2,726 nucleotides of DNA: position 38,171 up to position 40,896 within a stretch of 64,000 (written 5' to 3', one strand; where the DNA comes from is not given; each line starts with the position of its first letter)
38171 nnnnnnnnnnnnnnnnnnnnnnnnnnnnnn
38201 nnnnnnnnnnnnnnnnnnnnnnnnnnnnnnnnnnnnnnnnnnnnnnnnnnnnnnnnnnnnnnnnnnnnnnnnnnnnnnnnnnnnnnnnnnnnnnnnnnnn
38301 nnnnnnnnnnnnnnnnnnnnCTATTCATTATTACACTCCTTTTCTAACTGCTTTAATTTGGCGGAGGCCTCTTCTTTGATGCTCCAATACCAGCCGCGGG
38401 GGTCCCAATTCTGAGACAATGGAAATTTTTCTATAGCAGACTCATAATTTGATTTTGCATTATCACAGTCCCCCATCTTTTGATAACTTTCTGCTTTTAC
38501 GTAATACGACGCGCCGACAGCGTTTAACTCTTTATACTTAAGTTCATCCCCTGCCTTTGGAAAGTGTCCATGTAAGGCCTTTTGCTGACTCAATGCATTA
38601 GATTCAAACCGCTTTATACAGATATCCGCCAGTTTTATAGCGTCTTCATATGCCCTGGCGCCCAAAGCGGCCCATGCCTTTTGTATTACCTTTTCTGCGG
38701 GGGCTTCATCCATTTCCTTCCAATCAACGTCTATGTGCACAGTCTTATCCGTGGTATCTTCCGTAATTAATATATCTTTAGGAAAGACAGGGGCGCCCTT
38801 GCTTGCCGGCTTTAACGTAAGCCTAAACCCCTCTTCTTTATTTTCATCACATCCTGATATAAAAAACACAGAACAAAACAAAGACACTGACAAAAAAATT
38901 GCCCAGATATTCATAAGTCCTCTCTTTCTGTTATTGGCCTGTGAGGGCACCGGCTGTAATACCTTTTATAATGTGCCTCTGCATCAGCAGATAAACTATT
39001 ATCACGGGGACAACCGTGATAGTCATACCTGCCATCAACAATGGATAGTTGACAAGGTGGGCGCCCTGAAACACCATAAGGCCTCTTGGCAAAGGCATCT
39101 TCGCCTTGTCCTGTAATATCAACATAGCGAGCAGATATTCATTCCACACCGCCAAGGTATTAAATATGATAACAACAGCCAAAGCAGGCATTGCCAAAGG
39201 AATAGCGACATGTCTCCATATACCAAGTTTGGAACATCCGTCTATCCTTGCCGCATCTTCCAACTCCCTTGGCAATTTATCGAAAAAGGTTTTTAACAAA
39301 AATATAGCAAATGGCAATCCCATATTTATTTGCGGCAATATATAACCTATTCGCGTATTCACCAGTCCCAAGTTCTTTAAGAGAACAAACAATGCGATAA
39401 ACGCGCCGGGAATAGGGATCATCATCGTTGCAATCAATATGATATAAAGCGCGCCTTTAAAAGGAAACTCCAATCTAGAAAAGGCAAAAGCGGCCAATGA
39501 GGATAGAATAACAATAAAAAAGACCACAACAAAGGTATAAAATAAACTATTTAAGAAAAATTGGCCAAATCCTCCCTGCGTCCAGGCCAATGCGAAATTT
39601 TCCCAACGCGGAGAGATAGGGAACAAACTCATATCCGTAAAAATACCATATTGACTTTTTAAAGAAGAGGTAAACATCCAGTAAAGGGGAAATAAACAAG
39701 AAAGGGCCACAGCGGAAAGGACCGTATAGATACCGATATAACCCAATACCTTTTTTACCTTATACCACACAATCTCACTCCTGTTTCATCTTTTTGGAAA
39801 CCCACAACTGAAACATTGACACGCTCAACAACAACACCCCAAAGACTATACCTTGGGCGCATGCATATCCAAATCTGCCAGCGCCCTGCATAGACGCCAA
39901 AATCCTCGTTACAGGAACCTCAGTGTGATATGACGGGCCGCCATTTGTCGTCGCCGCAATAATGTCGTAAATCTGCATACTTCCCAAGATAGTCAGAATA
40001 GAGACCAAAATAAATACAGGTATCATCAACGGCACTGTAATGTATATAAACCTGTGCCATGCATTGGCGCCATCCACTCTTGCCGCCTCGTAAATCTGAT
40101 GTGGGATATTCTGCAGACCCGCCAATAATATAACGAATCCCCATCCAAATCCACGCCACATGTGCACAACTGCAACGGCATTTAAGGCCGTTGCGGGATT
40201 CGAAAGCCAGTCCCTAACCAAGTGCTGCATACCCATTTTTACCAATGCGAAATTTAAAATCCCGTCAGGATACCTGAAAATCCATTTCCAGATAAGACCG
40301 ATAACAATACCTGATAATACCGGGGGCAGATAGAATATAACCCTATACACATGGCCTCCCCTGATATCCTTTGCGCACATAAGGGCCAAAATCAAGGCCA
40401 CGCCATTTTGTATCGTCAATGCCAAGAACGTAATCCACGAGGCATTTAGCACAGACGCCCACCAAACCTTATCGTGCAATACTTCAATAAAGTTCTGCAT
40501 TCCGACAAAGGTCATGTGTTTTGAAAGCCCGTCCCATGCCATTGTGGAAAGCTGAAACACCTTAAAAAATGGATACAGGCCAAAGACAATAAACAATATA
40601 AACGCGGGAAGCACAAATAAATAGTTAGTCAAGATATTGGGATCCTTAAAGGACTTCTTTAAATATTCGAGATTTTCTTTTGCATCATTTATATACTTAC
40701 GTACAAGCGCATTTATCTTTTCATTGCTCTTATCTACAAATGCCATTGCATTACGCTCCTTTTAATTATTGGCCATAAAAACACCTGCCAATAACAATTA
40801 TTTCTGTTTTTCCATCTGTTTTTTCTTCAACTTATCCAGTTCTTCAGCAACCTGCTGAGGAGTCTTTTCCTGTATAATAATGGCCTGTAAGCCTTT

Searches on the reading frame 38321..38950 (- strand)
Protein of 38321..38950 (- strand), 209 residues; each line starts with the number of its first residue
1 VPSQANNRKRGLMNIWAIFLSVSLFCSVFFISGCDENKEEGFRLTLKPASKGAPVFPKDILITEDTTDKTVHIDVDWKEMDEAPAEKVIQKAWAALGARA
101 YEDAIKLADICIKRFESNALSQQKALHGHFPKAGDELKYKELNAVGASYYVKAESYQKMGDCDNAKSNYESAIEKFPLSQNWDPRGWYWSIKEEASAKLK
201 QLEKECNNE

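Call 43: search_protein_families(library=pfam, proteins=[window:38321-38950:-], max_evalue=0.0001)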
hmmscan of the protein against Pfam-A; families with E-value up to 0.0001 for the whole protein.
window:38321-38950:- (209 aa): 1 family
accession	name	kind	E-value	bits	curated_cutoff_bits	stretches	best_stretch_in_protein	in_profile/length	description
PF13174.12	TPR_6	-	2.9e-05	24.8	26.3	0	149-179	3-33/33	Tetratricopeptide repeat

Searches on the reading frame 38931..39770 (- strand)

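Call 43: search_protein_families(library=pfam, proteins=[window:38931-39770:-], max_evalue=0.0001)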
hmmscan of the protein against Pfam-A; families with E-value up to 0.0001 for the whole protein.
window:38931-39770:- (279 aa): 1 family
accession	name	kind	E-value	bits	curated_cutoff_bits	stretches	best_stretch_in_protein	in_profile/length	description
PF00528.27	BPD_transp_1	-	1.2e-16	61.4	26.4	1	87-271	2-182/184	Binding-protein-dependent transport system inner membrane component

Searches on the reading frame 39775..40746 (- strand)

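Call 43: search_protein_families(library=pfam, proteins=[window:39775-40746:-], max_evalue=0.0001)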
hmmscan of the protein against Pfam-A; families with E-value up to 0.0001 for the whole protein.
window:39775-40746:- (323 aa): 1 family
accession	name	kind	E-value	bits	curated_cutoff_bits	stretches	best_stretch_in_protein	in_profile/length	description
PF00528.27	BPD_transp_1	-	5.3e-17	62.6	26.4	1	118-321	2-183/184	Binding-protein-dependent transport system inner membrane component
